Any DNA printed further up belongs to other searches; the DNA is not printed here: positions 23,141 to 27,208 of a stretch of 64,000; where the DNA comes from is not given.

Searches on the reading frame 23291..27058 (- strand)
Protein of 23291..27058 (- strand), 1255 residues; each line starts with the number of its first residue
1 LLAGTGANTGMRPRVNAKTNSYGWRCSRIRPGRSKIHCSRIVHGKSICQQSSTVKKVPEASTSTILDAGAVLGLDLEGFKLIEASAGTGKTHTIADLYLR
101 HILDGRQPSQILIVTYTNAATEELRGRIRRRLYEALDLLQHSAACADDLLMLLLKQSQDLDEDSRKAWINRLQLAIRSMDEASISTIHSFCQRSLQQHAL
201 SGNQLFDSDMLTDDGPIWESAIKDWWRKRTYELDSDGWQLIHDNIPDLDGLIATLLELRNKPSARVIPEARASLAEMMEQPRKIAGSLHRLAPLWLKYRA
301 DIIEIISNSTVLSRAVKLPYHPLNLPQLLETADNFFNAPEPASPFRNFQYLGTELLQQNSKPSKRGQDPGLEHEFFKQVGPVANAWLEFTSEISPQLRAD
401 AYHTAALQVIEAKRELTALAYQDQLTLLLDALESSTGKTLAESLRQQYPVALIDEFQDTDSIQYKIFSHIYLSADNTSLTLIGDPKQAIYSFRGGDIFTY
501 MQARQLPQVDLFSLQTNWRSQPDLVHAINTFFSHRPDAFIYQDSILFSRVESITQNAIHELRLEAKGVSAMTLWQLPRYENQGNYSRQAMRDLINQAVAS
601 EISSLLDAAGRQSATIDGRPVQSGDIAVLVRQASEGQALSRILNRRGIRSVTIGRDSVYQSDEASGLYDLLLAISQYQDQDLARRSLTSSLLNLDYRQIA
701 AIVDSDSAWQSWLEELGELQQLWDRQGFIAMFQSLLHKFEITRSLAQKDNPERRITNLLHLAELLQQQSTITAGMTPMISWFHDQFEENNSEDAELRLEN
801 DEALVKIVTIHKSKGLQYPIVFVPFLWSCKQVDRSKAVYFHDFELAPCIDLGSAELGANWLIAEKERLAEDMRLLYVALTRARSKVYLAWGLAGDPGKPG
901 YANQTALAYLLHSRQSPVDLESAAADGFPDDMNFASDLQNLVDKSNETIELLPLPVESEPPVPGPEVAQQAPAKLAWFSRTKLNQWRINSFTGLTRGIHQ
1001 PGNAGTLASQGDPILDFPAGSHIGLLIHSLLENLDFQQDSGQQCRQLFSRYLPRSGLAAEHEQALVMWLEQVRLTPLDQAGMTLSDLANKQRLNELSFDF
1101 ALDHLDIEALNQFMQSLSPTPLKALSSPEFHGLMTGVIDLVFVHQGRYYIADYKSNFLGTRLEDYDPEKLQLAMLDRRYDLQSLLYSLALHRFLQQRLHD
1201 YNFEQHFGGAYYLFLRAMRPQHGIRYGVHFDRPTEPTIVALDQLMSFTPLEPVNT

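Call 42: search_protein_families(library=pfam, proteins=[window:23291-27058:-])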
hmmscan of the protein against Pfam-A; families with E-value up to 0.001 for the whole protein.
window:23291-27058:- (1255 aa): 7 families
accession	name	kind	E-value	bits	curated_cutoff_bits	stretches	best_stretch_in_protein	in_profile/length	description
PF00580.27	UvrD-helicase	-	3.9e-50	171.5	23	1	77-505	13-268/271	UvrD/REP helicase N-terminal domain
PF13361.12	UvrD_C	-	3.8e-23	82.9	25.6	1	513-890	2-347/350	UvrD-like helicase C-terminal domain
PF13245.12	AAA_19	-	7e-14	52.6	25.1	1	80-493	14-134/134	AAA domain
PF13538.12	UvrD_C_2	-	9.9e-12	45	27.4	2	807-836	4-36/52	UvrD-like helicase C-terminal domain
PF12705.13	PDDEXK_1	-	9.9e-07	29.4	22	1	1022-1217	36-191/247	PD-(D/E)XK nuclease superfamily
PF13604.12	AAA_30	-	4.7e-05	23.6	27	0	441-512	83-151/191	AAA domain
PF13086.12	AAA_11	-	0.00011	22.5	27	1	77-134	17-75/257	AAA domain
